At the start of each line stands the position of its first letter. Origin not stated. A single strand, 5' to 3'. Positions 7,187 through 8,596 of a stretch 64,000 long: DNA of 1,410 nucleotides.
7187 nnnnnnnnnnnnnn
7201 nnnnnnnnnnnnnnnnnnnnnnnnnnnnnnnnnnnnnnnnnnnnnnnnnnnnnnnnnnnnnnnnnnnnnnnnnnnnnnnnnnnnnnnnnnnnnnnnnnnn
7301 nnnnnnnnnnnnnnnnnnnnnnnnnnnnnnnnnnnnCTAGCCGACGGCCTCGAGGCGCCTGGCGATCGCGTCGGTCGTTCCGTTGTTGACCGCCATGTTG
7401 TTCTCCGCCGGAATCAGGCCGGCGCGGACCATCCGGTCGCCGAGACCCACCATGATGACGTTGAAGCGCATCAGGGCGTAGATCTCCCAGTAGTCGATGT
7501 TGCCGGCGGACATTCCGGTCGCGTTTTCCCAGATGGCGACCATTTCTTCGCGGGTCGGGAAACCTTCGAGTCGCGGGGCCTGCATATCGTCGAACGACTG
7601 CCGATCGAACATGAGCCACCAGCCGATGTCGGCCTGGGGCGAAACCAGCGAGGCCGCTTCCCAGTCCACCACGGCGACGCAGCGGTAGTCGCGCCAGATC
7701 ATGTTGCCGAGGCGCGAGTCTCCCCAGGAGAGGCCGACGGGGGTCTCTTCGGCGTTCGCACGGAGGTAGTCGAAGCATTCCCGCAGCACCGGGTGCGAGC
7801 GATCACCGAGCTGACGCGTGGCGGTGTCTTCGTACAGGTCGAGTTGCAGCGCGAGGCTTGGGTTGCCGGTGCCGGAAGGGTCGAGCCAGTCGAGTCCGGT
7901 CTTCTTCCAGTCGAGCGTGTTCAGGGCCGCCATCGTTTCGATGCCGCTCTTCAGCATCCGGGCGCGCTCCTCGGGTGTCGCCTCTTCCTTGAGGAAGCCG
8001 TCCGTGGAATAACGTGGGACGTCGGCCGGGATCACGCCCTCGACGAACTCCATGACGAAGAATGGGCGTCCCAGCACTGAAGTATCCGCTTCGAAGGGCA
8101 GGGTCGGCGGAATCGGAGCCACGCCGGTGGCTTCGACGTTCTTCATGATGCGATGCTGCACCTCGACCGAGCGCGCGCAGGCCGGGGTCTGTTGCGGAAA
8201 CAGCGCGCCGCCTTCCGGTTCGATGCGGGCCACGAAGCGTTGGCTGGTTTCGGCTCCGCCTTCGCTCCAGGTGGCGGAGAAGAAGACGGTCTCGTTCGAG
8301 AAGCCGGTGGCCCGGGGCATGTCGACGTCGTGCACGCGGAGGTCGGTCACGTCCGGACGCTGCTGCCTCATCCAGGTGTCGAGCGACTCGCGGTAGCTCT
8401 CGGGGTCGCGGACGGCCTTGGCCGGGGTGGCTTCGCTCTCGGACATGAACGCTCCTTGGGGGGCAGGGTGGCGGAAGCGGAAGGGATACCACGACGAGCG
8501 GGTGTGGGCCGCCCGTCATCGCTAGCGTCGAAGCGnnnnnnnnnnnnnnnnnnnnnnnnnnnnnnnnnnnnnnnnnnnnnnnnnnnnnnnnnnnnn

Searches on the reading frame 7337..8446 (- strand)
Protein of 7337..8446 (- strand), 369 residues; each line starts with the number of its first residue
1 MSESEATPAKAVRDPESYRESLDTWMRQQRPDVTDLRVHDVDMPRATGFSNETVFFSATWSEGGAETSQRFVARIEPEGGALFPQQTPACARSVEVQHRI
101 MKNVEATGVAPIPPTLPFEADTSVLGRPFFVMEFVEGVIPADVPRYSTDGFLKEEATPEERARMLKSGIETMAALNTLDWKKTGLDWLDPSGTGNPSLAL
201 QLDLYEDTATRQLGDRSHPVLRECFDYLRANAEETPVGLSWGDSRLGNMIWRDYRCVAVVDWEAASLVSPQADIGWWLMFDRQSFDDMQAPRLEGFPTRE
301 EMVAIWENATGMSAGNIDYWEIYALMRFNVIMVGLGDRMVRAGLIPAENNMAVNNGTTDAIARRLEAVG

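Call 51: search_protein_families(library=pfam, proteins=[window:7337-8446:-], max_evalue=0.0001)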
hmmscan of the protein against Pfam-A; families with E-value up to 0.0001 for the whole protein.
window:7337-8446:- (369 aa): 1 family
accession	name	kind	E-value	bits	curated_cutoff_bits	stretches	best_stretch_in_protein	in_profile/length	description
PF01636.29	APH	-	3.5e-21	76.5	23.2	1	46-292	6-224/239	Phosphotransferase enzyme family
